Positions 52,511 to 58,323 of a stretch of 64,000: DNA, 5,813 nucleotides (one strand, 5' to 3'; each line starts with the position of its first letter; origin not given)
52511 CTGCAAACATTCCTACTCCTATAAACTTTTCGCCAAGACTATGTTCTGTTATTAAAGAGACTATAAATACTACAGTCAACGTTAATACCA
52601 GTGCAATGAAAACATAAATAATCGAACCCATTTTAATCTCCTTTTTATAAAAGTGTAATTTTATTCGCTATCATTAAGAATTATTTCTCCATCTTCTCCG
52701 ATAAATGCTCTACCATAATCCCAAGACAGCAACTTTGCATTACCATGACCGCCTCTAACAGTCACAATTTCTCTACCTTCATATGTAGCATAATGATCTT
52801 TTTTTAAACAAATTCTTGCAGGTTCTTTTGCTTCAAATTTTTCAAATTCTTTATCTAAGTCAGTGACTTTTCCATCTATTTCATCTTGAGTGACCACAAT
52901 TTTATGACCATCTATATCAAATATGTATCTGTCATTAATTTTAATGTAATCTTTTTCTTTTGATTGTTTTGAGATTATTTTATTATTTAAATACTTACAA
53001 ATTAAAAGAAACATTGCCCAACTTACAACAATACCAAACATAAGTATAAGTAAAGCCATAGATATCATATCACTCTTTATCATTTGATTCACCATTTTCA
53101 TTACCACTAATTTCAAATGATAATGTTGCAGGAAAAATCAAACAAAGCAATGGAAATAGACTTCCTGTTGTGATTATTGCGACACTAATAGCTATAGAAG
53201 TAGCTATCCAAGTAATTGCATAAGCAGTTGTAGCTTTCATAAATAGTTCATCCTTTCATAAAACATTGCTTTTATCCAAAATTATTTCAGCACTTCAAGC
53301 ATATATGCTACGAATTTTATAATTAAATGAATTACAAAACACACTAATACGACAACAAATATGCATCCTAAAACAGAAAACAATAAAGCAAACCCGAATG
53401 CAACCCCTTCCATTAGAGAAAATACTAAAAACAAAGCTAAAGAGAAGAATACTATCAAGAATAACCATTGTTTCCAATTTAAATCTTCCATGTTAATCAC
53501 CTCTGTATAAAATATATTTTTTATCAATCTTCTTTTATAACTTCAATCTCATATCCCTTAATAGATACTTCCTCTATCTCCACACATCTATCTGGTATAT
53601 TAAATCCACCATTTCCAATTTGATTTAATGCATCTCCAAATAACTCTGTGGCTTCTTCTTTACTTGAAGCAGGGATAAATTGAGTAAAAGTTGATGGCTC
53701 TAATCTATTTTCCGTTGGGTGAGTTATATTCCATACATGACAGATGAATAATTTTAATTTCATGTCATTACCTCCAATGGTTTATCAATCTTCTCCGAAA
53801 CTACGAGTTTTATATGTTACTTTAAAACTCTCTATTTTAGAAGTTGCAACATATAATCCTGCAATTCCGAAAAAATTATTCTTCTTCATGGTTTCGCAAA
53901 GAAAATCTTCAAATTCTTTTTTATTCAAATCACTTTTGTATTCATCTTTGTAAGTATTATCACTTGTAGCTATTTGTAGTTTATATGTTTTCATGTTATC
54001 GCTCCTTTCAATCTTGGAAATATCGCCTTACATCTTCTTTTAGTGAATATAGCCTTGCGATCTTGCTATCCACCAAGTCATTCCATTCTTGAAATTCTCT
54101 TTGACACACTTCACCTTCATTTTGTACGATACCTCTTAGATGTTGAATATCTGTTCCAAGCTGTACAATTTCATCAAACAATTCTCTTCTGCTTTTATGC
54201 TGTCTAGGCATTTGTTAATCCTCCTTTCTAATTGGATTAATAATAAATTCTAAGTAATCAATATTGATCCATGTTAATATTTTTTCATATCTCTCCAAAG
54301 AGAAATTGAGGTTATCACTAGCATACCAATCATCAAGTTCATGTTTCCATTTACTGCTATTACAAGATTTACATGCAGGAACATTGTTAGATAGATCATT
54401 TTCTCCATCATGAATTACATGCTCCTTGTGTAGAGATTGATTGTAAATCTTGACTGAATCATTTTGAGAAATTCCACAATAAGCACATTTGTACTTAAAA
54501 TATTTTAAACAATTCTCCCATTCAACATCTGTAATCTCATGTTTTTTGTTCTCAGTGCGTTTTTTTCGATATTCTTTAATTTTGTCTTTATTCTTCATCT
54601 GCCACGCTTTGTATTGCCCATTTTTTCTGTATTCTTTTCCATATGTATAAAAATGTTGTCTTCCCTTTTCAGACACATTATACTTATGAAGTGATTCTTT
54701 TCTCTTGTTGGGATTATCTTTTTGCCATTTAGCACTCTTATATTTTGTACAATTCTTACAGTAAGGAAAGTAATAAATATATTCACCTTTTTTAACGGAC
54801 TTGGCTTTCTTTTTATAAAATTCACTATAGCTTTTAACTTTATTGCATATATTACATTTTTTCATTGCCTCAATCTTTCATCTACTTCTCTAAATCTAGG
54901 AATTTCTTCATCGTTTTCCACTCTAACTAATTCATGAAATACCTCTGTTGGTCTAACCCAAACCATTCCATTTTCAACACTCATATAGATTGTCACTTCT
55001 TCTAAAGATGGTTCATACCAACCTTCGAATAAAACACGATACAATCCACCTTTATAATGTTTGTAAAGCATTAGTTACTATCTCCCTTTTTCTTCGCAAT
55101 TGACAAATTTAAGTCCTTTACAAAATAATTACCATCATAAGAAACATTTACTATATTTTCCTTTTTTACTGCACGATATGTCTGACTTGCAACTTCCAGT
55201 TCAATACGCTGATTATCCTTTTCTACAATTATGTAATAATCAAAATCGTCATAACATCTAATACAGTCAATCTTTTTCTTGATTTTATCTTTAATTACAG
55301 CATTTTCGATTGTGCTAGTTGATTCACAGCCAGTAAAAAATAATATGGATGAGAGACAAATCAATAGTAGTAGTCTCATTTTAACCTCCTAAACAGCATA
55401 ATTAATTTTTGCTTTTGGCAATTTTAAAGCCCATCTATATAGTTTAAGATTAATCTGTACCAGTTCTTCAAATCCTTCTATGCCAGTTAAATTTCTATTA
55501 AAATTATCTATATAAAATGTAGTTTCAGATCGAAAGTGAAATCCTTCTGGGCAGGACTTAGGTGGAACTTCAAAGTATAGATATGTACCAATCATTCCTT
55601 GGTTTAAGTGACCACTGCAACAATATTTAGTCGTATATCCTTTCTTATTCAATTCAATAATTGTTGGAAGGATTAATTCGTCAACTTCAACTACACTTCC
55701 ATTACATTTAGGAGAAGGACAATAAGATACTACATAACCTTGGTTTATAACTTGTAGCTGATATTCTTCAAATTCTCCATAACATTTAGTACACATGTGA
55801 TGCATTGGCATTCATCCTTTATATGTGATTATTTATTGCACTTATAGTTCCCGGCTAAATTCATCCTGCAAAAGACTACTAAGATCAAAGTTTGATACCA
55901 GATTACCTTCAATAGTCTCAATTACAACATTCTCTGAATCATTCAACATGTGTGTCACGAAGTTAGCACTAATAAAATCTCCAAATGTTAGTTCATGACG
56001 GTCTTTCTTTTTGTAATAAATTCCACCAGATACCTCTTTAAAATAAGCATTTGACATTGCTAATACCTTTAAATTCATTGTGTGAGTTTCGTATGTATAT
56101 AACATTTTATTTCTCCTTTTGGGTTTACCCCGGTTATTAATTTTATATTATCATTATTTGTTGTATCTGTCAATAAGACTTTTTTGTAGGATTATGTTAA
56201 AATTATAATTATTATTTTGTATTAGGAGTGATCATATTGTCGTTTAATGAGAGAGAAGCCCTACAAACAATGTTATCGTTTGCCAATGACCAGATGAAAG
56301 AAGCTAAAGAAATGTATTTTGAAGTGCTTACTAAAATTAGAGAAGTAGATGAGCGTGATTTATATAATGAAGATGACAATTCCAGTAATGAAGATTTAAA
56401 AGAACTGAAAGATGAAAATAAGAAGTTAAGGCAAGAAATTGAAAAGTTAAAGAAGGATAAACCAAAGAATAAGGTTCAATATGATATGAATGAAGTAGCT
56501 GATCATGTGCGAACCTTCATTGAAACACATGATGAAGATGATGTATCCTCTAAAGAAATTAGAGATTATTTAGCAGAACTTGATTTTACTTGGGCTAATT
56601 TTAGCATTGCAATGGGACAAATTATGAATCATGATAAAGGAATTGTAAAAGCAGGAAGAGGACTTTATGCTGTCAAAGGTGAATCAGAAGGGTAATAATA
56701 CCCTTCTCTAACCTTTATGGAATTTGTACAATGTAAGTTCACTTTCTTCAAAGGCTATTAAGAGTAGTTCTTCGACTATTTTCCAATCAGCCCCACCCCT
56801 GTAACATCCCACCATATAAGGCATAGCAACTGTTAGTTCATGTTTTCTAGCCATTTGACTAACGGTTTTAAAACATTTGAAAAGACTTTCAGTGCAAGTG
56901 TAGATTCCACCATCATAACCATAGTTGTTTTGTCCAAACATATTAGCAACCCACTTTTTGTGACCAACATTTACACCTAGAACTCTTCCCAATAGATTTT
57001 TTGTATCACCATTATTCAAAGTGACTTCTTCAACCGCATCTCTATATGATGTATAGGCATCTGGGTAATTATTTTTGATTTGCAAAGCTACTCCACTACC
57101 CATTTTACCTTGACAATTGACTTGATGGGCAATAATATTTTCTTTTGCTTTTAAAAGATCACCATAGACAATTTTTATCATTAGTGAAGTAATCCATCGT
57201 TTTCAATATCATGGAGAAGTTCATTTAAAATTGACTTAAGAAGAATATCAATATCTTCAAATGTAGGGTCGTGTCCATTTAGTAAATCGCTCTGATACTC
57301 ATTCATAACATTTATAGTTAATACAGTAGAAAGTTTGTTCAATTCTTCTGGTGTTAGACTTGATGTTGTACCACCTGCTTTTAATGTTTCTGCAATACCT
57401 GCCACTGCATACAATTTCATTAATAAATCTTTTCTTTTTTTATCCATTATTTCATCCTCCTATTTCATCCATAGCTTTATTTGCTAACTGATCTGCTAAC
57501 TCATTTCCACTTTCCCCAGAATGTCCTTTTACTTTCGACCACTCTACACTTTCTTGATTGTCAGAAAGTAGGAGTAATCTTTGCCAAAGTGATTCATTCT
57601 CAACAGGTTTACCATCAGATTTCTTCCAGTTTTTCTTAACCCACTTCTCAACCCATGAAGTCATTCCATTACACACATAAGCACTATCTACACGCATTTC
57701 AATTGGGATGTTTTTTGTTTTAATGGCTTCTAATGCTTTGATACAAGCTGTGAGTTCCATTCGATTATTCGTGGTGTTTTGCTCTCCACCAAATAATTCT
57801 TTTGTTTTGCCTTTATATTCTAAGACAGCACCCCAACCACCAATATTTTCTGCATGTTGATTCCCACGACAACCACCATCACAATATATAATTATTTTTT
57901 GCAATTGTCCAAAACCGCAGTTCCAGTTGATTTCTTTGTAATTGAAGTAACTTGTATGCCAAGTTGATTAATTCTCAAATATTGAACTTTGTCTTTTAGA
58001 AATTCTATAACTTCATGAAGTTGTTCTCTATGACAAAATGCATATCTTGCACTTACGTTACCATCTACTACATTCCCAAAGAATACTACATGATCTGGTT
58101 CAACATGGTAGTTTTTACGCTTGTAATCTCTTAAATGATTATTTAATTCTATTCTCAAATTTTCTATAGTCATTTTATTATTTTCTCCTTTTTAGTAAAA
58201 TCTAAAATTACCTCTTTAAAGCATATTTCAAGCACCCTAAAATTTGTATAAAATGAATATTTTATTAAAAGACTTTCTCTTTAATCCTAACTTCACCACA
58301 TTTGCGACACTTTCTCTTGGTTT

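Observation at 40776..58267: Second conserved motif family: AT-palindrome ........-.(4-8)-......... placed 2-6 nt upstream of the RBS of small genes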

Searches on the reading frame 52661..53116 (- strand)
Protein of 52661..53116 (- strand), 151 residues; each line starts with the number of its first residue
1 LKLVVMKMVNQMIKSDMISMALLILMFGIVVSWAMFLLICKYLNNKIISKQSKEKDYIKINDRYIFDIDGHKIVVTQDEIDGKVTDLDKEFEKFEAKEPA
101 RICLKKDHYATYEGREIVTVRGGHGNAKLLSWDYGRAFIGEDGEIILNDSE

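Call 66: search_protein_families(library=pfam, max_evalue=0.01, proteins=[window:52661-53116:-])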
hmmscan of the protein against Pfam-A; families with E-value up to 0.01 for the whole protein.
window:52661-53116:- (151 aa): 1 family
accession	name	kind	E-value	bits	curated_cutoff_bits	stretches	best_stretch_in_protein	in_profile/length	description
PF18303.6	Saf_2TM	-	0.003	17.9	29.5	1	20-90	67-136/152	SAVED-fused 2TM effector domain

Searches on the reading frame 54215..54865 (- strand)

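Call 66: search_protein_families(library=pfam, max_evalue=0.01, proteins=[window:54215-54865:-])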
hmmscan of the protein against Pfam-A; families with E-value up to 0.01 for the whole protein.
window:54215-54865:- (216 aa): 2 families
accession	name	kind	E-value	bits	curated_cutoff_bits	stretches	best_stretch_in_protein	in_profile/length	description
PF01844.29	HNH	-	3.9e-05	24.1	21.4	1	127-172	1-44/47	HNH endonuclease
PF14279.12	HNH_5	-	0.0055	17.1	27.5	1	127-172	1-43/56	HNH endonuclease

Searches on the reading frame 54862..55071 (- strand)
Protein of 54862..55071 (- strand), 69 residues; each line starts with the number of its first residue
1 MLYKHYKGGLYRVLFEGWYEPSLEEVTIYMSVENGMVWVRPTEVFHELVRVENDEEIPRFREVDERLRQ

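Call 84: search_protein_families(library=pfam, max_evalue=0.01, proteins=[window:54862-55071:-])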
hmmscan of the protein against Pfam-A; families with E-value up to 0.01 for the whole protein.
window:54862-55071:- (69 aa): 1 family
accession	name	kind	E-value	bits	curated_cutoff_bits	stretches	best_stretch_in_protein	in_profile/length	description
PF07866.17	DUF1653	-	1.2e-12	48.4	23.5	1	2-61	2-61/62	Protein of unknown function (DUF1653)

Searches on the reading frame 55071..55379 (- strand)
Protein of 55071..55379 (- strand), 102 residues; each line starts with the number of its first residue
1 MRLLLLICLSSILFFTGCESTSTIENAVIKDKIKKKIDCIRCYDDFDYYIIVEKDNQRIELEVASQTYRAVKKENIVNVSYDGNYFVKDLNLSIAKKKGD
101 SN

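Call 84: search_protein_families(library=pfam, max_evalue=0.01, proteins=[window:55071-55379:-])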
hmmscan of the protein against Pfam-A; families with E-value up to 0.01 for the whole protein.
window:55071-55379:- (102 aa): 2 families
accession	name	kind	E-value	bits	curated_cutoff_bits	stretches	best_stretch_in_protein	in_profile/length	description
PF08269.17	dCache_2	-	0.0026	17.4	26.5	1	23-99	71-143/298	Cache domain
PF10694.14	DUF2500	-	0.0057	17.5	33.5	1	29-87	39-99/102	Protein of unknown function (DUF2500)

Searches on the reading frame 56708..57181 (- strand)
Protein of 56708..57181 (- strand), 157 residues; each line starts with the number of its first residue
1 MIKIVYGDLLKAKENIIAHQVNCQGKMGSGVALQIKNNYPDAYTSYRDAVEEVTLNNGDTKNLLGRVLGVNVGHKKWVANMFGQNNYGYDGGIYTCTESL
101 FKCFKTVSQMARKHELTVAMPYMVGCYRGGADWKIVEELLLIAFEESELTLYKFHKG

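Call 66: search_protein_families(library=pfam, max_evalue=0.01, proteins=[window:56708-57181:-])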
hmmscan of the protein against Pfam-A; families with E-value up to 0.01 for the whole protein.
window:56708-57181:- (157 aa): 1 family
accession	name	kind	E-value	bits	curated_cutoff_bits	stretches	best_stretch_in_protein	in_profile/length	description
PF01661.27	Macro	-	1.1e-06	29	22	1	19-139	2-117/118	Macro domain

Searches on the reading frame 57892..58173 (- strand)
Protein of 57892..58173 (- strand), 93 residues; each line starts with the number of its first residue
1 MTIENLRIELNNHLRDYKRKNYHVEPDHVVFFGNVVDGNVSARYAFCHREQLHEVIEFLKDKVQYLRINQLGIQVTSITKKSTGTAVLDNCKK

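Call 84: search_protein_families(library=pfam, max_evalue=0.01, proteins=[window:57892-58173:-])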
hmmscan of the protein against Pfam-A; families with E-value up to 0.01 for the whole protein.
window:57892-58173:- (93 aa): 1 family
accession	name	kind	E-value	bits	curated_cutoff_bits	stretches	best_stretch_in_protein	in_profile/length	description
PF04595.18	Pox_I6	-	0.0067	15.9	27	1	29-82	151-203/320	Poxvirus I6-like family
